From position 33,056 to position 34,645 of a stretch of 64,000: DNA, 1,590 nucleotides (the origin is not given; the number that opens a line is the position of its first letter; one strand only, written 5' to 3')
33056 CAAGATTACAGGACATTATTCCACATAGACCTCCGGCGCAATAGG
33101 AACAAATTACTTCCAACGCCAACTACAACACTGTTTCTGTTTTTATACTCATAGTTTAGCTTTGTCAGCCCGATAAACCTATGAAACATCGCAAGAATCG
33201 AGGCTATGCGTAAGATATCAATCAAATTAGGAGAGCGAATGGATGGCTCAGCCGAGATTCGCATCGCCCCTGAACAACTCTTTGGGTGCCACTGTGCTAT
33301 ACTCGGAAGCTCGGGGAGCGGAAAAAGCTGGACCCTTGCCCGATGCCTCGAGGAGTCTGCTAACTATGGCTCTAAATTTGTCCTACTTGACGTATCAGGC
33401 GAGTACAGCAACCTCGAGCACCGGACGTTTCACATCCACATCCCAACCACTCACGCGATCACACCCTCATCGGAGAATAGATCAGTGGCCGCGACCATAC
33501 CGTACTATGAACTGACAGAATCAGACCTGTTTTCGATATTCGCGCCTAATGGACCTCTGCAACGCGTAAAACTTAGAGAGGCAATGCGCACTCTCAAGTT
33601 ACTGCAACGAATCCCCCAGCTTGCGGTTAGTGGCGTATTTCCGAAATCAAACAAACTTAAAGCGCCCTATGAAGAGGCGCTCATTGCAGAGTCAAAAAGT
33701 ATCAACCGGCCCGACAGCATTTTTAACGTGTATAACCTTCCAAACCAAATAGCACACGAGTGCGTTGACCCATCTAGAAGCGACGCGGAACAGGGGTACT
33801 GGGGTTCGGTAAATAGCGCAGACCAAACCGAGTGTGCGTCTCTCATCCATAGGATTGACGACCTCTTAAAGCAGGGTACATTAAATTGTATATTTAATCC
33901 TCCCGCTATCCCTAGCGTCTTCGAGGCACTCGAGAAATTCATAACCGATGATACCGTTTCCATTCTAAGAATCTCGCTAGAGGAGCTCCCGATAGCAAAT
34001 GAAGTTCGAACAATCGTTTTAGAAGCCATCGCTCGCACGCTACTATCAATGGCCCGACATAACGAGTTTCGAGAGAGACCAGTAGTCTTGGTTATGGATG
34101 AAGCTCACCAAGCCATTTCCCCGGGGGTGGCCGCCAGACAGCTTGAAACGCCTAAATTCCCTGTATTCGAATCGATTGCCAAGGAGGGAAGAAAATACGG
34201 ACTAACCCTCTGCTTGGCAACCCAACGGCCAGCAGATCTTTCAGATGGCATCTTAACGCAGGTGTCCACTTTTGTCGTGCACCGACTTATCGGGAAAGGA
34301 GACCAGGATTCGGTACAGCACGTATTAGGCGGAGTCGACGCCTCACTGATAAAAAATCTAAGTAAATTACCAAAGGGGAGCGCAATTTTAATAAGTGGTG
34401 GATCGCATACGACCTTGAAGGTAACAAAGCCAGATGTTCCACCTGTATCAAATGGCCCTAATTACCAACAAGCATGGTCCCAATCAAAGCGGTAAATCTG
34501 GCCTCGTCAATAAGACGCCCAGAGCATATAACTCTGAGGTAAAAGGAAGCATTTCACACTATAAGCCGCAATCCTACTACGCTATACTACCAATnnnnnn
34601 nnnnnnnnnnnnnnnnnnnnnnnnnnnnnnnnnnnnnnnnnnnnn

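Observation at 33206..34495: Stand-alone HerA/FtsK-like (DUF87-type) ATPase with no partner, flanked by sdhC and a GH13 gene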

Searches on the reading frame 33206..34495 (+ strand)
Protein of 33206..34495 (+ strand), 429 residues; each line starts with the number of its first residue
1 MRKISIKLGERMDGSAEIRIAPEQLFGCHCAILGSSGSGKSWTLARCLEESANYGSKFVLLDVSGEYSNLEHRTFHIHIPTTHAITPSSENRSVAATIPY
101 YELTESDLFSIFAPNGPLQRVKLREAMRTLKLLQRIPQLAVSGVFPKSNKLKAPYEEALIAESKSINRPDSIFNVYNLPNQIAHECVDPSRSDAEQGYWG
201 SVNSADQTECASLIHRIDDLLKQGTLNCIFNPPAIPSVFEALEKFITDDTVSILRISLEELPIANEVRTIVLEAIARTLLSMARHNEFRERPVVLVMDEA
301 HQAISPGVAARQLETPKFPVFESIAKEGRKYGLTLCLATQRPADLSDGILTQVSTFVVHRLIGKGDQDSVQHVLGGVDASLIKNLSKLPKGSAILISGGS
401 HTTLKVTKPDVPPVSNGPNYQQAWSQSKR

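Call 3: search_protein_families(library=pfam, proteins=[window:33206-34495:+], max_evalue=0.01)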
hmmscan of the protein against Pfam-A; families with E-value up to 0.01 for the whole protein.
window:33206-34495:+ (429 aa): 7 families
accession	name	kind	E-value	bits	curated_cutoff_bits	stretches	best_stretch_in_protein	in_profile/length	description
PF01935.23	DUF87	-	2.7e-16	60.8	23.2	1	6-141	1-133/220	Helicase HerA, central domain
PF13401.12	AAA_22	-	7.3e-05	23.5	27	0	30-67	8-45/130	AAA domain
PF10412.15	TrwB_AAD_bind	-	9.3e-05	21.9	20.5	0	28-68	16-56/387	Type IV secretion-system coupling protein DNA-binding domain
PF05872.18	HerA_C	-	0.00085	18.5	22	0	321-362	281-322/502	Helicase HerA-like C-terminal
PF13191.12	AAA_16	-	0.00095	20.1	32.6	0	251-303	103-144/167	AAA ATPase domain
PF19044.6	P-loop_TraG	-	0.005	16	25.8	1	31-70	33-72/413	TraG P-loop domain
PF05707.18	Zot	-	0.0068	16.3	20.3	0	278-359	68-145/197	Zonular occludens toxin (Zot)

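Call 4: search_protein_families(library=padloc, proteins=[window:33206-34495:+], max_evalue=0.01)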
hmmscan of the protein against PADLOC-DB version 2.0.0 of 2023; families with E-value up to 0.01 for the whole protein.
window:33206-34495:+ (429 aa): 18 families
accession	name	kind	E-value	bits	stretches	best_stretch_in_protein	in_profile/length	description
PDLC04103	HerA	-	1.9e-94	315.1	1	13-426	158-576/579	-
PDLC04105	HerA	-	3e-52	176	1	6-428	144-557/576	-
PDLC04102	HerA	-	2.1e-49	166.4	2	263-427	475-640/654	-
PDLC04098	HerA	-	3.2e-46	156.2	2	205-428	435-670/686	-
PDLC02185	HerA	-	4.2e-40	136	2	271-427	428-582/585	-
PDLC04100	HerA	-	5.2e-40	135.7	2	271-428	422-576/580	-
PDLC04106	HerA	-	5.6e-37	125.6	2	249-428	469-650/667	-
PDLC04097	HerA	-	3.7e-32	109.8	2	267-425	446-612/618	-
PDLC02188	HerA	-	9e-31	105.3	2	286-426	420-562/578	-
PDLC04104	HerA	-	7.7e-29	98.6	1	187-428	110-358/379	-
PDLC04140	mad8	-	3.4e-21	74.1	1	28-406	28-297/314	mads_8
PDLC04101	HerA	-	3.9e-18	63.4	1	5-131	145-275/400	-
PDLC01055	HerA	-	3.8e-16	57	2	282-397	410-513/532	Type III coevolved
PDLC04107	HerA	-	3e-13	47.5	1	6-131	147-280/306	-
PDLC04099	HerA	-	9.5e-13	45.9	1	6-70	147-213/214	-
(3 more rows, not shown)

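Call 5: search_protein_families(library=ncbifam, proteins=[window:33206-34495:+], max_evalue=0.01)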
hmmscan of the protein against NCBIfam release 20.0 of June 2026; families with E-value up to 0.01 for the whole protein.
window:33206-34495:+ (429 aa): 11 families
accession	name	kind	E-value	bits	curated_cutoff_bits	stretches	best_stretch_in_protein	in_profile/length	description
NF042943.1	HerA_antiphage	equivalog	4.2e-37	128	800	2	272-424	417-566/566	anti-phage-associated helicase HerA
NF042944.1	HerA_antiphage_2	equivalog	1.9e-31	109.5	850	2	205-426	327-562/576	anti-phage-associated helicase HerA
NF040937.1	HerA_Thermprot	equivalog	1.3e-18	66.7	800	2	280-398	338-451/487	DNA double-strand break repair helicase HerA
NF053655.1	CedD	equivalog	4.5e-18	65.2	600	2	289-398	417-515/527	DNA-translocating ATPase CedD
NF040819.1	helicase_HerA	equivalog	7e-18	64.4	970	1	273-396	384-502/561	DNA double-strand break repair helicase HerA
NF033849.1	ser_rich_anae_1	subfamily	1.4e-10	39.3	650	1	271-395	992-1128/1163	serine-rich protein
NF045975.1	VirB4_plasma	equivalog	3.5e-09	34.9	590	2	30-72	518-560/894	Mbov_0397 family ICE element conjugal transfer ATPase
NF041017.1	DNA_import_CedB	equivalog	7.4e-07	28.2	700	1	265-368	446-542/590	DNA import protein CedB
TIGR02746.1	TraC-F-type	equivalog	1.4e-05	23.3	567.05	0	238-346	590-689/800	type IV secretion system protein TraC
TIGR03924.1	T7SS_EccC_a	equivalog_domain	0.00011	21.1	509.15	0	320-395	585-654/673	type VII secretion protein EccCa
TIGR00929.1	VirB4_CagE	subfamily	0.00017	19.9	643.1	0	255-347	603-682/792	VirB4 family type IV secretion/conjugal transfer ATPase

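Call 9: find_homologous_proteins(query=window:33206-34495:+, max_evalue=0.00001)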
Query window:33206-34495:+ (429 aa): 661 proteins with E <= 0.00001 among 8000 candidates; the best 120 are listed.
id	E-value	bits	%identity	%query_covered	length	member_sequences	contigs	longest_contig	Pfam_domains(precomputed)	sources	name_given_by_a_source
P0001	9.3e-277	935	100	97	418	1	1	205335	PF01935.24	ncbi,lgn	-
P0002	3.4e-231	785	81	99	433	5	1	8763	PF10412.16,PF01935.24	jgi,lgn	jgi:hypothetical protein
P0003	6.8e-173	593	63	99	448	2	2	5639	PF01935.24,PF12846.14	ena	-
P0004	1.6e-170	586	60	99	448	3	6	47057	PF01935.24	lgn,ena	-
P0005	3.1e-141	489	54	99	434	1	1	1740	PF01935.24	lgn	-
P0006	3.3e-140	486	51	100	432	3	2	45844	PF01935.24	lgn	-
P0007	2.8e-135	470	51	99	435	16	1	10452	PF01935.24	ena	-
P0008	3.6e-127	443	50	100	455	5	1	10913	PF01935.24,PF05872.19,PF13401.13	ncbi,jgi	jgi:hypothetical protein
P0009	9.8e-127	441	49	99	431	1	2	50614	PF01935.24,PF05872.19,PF00004.36,PF13401.13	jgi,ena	-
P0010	9.4e-126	438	48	99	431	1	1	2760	PF01935.24,PF05872.19,PF13401.13,PF01580.25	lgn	-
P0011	3.7e-124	433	49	99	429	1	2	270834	PF01935.24,PF05872.19,PF13401.13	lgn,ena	-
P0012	5.6e-124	432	48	99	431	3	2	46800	PF01935.24,PF05707.19,PF05872.19,PF13401.13,PF01580.25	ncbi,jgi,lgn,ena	jgi:hypothetical protein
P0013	7.0e-124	432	46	99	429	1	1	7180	PF01935.24,PF05872.19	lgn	-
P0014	8.4e-122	425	48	99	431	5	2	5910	PF01935.24,PF05872.19,PF13401.13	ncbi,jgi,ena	jgi:hypothetical protein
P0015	8.9e-122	425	46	99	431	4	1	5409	PF01935.24,PF05872.19,PF00004.36,PF13401.13,PF01580.25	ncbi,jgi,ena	-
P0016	2.9e-121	423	46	99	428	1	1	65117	PF10412.16,PF01935.24,PF05872.19,PF13401.13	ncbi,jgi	jgi:hypothetical protein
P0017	8.3e-120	419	49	99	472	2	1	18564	PF01935.24,PF05872.19,PF13401.13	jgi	jgi:hypothetical protein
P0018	1.4e-119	418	46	99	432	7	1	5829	PF10412.16,PF01935.24,PF05872.19,PF13401.13,PF01580.25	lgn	-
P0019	1.8e-119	417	48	99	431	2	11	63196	PF01935.24,PF05872.19,PF00004.36,PF13401.13,PF13191.13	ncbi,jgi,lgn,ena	jgi:hypothetical protein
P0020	1.8e-119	417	48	99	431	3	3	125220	PF01935.24,PF05872.19,PF00004.36,PF13401.13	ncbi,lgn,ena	-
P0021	1.2e-118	415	48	99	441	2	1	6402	PF01935.24,PF05872.19,PF13401.13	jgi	jgi:DNA helicase HerA-like ATPase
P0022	1.2e-118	415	47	99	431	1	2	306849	PF01935.24,PF05872.19,PF00004.36,PF13401.13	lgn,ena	-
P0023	2.8e-118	414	48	99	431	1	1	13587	PF01935.24,PF05872.19,PF13401.13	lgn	-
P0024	1.0e-117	412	48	99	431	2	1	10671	PF01935.24,PF05872.19,PF13401.13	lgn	-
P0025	3.8e-117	410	48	99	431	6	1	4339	PF19044.7,PF01935.24,PF05872.19,PF13401.13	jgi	-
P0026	1.8e-113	398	48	95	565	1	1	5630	PF10412.16,PF01935.24,PF05872.19,PF13401.13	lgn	-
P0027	1.2e-112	395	45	98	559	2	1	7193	PF01935.24,PF05872.19,PF13401.13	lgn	-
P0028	2.4e-112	394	46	96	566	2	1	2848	PF01935.24,PF05872.19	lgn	-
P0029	3.8e-112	393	44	99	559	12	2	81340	PF01935.24,PF05872.19,PF13401.13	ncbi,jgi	jgi:hypothetical protein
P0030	1.3e-111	392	46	96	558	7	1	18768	PF10412.16,PF01935.24,PF05872.19,PF13401.13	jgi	-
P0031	1.8e-111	391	45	96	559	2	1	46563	PF01935.24,PF05872.19,PF13401.13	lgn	-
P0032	2.1e-111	391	45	99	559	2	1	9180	PF01935.24,PF05872.19,PF13401.13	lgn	-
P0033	3.5e-111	390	46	96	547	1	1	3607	PF01935.24,PF05872.19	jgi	jgi:DNA helicase HerA-like ATPase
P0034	7.0e-110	386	45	95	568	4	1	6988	PF01935.24,PF05872.19,PF13401.13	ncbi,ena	-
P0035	1.3e-109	385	45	95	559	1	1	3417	PF10412.16,PF01935.24,PF05872.19,PF13401.13,PF13191.13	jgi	jgi:hypothetical protein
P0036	1.3e-109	385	44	95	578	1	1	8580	PF01935.24,PF05872.19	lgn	-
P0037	1.9e-109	384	44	99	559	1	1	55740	PF10412.16,PF01935.24,PF05872.19,PF13401.13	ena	-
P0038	2.5e-109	384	45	95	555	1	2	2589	PF01935.24,PF05872.19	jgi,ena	jgi:hypothetical protein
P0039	5.4e-109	383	45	98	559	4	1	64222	PF01935.24,PF05872.19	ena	-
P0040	1.5e-108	382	45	96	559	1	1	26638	PF01935.24,PF05872.19,PF13401.13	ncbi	-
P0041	3.7e-108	380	43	96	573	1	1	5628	PF01935.24,PF05872.19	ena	-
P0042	7.4e-108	379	44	95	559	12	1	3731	PF10412.16,PF01935.24,PF05872.19,PF13401.13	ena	-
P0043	1.1e-107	379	43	96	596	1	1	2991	PF01935.24,PF05872.19,PF12846.14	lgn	-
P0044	1.3e-107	378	44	96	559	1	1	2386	PF01935.24,PF05872.19,PF13401.13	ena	-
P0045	1.4e-107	378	43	99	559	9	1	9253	PF10412.16,PF01935.24,PF05872.19,PF13401.13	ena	-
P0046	1.2e-106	375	44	99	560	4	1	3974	PF01935.24,PF05872.19,PF13401.13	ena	-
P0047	3.8e-106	374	43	95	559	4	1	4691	PF10412.16,PF01935.24,PF05872.19,PF13401.13,PF01580.25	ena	-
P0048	7.7e-106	373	42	98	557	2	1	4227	PF01935.24,PF05872.19,PF13401.13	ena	-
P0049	2.4e-104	368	42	99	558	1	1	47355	PF01935.24,PF05872.19,PF13401.13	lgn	-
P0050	4.0e-104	367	45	95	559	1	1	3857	PF01935.24,PF05872.19,PF13401.13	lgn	-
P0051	6.9e-104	366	43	98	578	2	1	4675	PF01935.24,PF05872.19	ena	-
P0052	9.8e-104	366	43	98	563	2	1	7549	PF01935.24,PF05872.19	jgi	jgi:uncharacterized protein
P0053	9.9e-104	366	43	98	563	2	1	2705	PF01935.24,PF05872.19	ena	-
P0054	1.1e-103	366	43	98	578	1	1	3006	PF01935.24,PF05872.19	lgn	-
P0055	1.5e-103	365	43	98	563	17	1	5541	PF01935.24,PF05872.19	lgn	-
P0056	1.9e-103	365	43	98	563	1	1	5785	PF01935.24,PF05872.19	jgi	jgi:hypothetical protein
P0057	2.1e-103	365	43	98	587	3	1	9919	PF01935.24,PF05872.19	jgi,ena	jgi:hypothetical protein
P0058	2.3e-103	364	43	98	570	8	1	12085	PF01935.24,PF05872.19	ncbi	-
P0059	2.4e-103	364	42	97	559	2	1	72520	PF01935.24,PF05872.19,PF13401.13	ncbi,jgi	ncbi:MAG: hypothetical protein RL518_2014 [Pseudomonadota bacterium]|jgi:DNA helicase HerA-like ATPa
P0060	3.5e-103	364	43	96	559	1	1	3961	PF01935.24,PF05872.19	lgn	-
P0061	3.8e-103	364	43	96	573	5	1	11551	PF01935.24,PF05872.19,PF13401.13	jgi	-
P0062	9.1e-103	362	43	95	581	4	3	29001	PF01935.24,PF05872.19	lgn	-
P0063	9.2e-103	362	43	98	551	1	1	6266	PF01935.24,PF05872.19,PF13401.13,PF12846.14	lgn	-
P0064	2.8e-100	354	44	94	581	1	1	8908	PF01935.24,PF05872.19,PF12846.14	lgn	-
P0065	6.6e-100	353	42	98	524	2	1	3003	PF01935.24,PF05872.19,PF13401.13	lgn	-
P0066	2.1e-98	348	41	99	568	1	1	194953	PF01935.24,PF05872.19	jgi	-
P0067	3.3e-98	347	41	97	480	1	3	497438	PF01935.24,PF05872.19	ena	-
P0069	8.0e-98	346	43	94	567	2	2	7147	PF01935.24,PF05872.19,PF12846.14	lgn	-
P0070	1.9e-97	345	40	99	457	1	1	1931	PF01935.24,PF05872.19,PF13401.13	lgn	-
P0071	3.1e-97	344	44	95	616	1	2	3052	PF10412.16,PF01935.24,PF05872.19,PF13401.13,PF12846.14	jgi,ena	-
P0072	5.6e-97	343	41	99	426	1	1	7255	PF01935.24,PF05872.19,PF13401.13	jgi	jgi:hypothetical protein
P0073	1.5e-96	342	41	99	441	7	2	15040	PF01935.24,PF05872.19,PF13401.13,PF01580.25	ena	-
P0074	3.0e-96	341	41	96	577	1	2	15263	PF01935.24,PF05872.19,PF13401.13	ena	-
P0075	6.7e-96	340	41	99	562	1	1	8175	PF19044.7,PF01935.24,PF05872.19,PF13401.13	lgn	-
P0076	9.0e-96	339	41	96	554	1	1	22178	PF01935.24,PF05872.19,PF13401.13,PF01580.25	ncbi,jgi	jgi:DNA helicase HerA-like ATPase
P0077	1.8e-95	338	40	98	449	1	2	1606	PF01935.24,PF05872.19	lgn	-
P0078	3.3e-95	338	40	98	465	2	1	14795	PF10412.16,PF01935.24,PF05872.19,PF13401.13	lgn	-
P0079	3.8e-95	337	42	99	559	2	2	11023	PF10412.16,PF01935.24,PF05872.19,PF13401.13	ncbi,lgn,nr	ncbi:MAG: ATP-binding protein [Bdellovibrionales bacterium]|nr:ATP-binding protein [Bdellovibrionale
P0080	9.9e-95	336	41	96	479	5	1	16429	PF01935.24,PF05872.19,PF13401.13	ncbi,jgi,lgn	jgi:DNA helicase HerA-like ATPase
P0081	1.4e-94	335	41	96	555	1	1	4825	PF01935.24,PF05872.19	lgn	-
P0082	2.5e-94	335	40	99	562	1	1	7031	PF10412.16,PF01935.24,PF05872.19,PF13401.13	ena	-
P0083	2.6e-94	335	41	97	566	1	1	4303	PF01935.24,PF05872.19,PF13401.13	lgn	-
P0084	3.0e-94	334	42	94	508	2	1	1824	PF01935.24,PF05872.19,PF13401.13,PF01580.25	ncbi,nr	ncbi:MAG: ATP-binding protein, partial [Bdellovibrionales bacterium]|nr:ATP-binding protein [Bdellov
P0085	3.1e-94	334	43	96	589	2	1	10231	PF01935.24,PF05872.19,PF13401.13,PF01580.25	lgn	-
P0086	3.8e-94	334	42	96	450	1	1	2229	PF01935.24,PF05872.19,PF13401.13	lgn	-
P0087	7.6e-94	333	39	98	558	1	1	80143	PF01935.24,PF05872.19,PF13401.13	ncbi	-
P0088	8.3e-94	333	39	98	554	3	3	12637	PF01935.24,PF05872.19,PF12846.14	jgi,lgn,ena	-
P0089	1.4e-93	332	40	97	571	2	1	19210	PF01935.24,PF05872.19,PF13401.13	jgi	jgi:hypothetical protein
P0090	1.9e-93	332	39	96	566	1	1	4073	PF01935.24,PF05872.19,PF13401.13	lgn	-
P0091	2.3e-93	331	40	99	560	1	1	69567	PF01935.24,PF05872.19,PF13401.13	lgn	-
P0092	4.9e-93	330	42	94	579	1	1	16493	PF10412.16,PF01935.24,PF05872.19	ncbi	-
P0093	2.2e-92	328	40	99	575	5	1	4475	PF01935.24,PF05872.19,PF13401.13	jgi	jgi:hypothetical protein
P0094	4.1e-92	327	42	95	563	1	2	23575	PF10412.16,PF01935.24,PF05872.19,PF13401.13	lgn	-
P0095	8.3e-92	326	43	95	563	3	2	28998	PF10412.16,PF01935.24,PF05872.19,PF13401.13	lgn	-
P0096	1.8e-91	325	40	98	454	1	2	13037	PF01935.24,PF05872.19,PF13401.13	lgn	-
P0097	2.2e-91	325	40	98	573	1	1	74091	PF01935.24,PF05872.19,PF13401.13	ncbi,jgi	jgi:DNA helicase HerA-like ATPase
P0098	2.4e-91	325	39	96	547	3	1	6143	PF01935.24,PF05872.19,PF13401.13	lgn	-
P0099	2.6e-91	325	39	98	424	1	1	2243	PF01935.24,PF05872.19,PF13401.13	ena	-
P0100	3.9e-91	324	40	98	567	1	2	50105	PF01935.24,PF05872.19,PF13401.13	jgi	jgi:DNA helicase HerA-like ATPase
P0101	5.3e-91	324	40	96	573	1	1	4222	PF10412.16,PF01935.24,PF05872.19,PF12846.14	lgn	-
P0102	1.1e-90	323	40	96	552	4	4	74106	PF01935.24,PF05872.19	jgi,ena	-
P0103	1.2e-90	323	42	91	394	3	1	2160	PF01935.24,PF05872.19,PF13401.13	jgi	jgi:hypothetical protein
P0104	1.9e-90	322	40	95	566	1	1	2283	PF01935.24,PF05872.19,PF13401.13,PF12846.14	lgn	-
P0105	2.2e-89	318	40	98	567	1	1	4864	PF01935.24,PF05872.19,PF13401.13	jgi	jgi:uncharacterized protein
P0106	3.7e-89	318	39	95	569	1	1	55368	PF01935.24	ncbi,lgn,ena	-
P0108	4.7e-88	314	41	95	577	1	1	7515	PF01935.24,PF05872.19,PF12846.14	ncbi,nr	ncbi:MAG: ATP-binding protein [Bdellovibrionales bacterium]|nr:ATP-binding protein [Bdellovibrionale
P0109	9.2e-88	313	39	98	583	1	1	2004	PF10412.16,PF01935.24,PF05872.19,PF01580.25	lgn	-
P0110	1.9e-87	312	40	95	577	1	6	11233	PF10412.16,PF01935.24,PF05872.19,PF12846.14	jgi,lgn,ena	jgi:DNA helicase HerA-like ATPase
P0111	4.1e-87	311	39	98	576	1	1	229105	PF01935.24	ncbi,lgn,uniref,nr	ncbi:ATP-binding protein [Paraburkholderia youngii]|uniref:Helicase HerA central domain-containing p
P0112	1.0e-86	310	39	97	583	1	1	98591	PF01935.24,PF05872.19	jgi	jgi:DNA helicase HerA-like ATPase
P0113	1.4e-86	309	40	96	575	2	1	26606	PF10412.16,PF01935.24,PF05872.19,PF12846.14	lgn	-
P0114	1.4e-86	309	40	97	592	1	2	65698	PF01935.24,PF05872.19,PF12846.14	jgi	jgi:uncharacterized protein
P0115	3.5e-86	308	39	95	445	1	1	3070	PF01935.24,PF05872.19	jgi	jgi:hypothetical protein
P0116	4.1e-86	308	39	97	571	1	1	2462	PF10412.16,PF01935.24,PF05872.19,PF12846.14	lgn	-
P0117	4.8e-86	307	39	96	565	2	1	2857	PF01935.24,PF05872.19,PF13401.13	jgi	jgi:hypothetical protein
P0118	9.1e-86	306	39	99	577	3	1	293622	PF01935.24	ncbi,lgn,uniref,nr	ncbi:ATP-binding protein [Pandoraea fibrosis]|uniref:ATPase n=1 Tax=Pandoraea fibrosis TaxID=1891094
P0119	9.9e-86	306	38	96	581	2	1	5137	PF01935.24,PF05872.19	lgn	-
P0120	3.8e-85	304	39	94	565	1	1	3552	PF01935.24,PF05872.19,PF13401.13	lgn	-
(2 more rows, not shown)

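Call 10: find_encoding_contigs(protein=P0004, flank=8000, max_places=3)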
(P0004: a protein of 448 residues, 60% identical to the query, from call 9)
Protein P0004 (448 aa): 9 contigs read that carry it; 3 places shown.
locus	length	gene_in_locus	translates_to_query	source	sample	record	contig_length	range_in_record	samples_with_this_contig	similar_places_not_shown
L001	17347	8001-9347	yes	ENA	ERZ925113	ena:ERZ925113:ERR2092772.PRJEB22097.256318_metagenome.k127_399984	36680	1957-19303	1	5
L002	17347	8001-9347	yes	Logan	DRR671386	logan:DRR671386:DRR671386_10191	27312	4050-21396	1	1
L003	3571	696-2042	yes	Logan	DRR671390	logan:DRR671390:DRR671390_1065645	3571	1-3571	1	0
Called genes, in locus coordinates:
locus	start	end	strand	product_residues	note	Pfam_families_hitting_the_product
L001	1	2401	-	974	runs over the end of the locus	PF04434:SWIM (faint), PF00176:SNF2-rel_dom, PF00271:Helicase_C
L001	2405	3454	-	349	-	PF01207:Dus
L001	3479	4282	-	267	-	PF11738:DUF3298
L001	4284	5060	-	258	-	PF13085:Fer2_3, PF13187:Fer4_9 (faint), PF13183:Fer4_8, PF00037:Fer4 (weak), PF12797:Fer4_2 (weak), PF12837:Fer4_6 (weak), PF13237:Fer4_10, PF12838:Fer4_7, +2 more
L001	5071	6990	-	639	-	PF00890:FAD_binding_2, PF01266:DAO (weak), PF02910:Succ_DH_flav_C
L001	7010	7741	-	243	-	PF01127:Sdh_cyt (faint)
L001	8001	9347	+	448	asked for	PF01935:DUF87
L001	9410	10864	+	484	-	PF00128:Alpha-amylase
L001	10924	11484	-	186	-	PF22381:Staph_reg_Sar_Rot, PF01047:MarR, PF12802:MarR_2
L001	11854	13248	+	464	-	-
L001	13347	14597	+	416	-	PF00571:CBS (faint), PF01769:MgtE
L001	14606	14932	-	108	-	PF14114:DUF4286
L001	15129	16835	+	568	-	PF03485:Arg_tRNA_synt_N, PF00750:tRNA-synt_1d, PF05746:DALR_1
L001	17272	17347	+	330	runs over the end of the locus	PF00270:DEAD, PF00271:Helicase_C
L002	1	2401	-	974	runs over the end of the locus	PF04434:SWIM (faint), PF00176:SNF2-rel_dom, PF00271:Helicase_C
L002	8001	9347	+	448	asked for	PF01935:DUF87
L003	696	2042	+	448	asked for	PF01935:DUF87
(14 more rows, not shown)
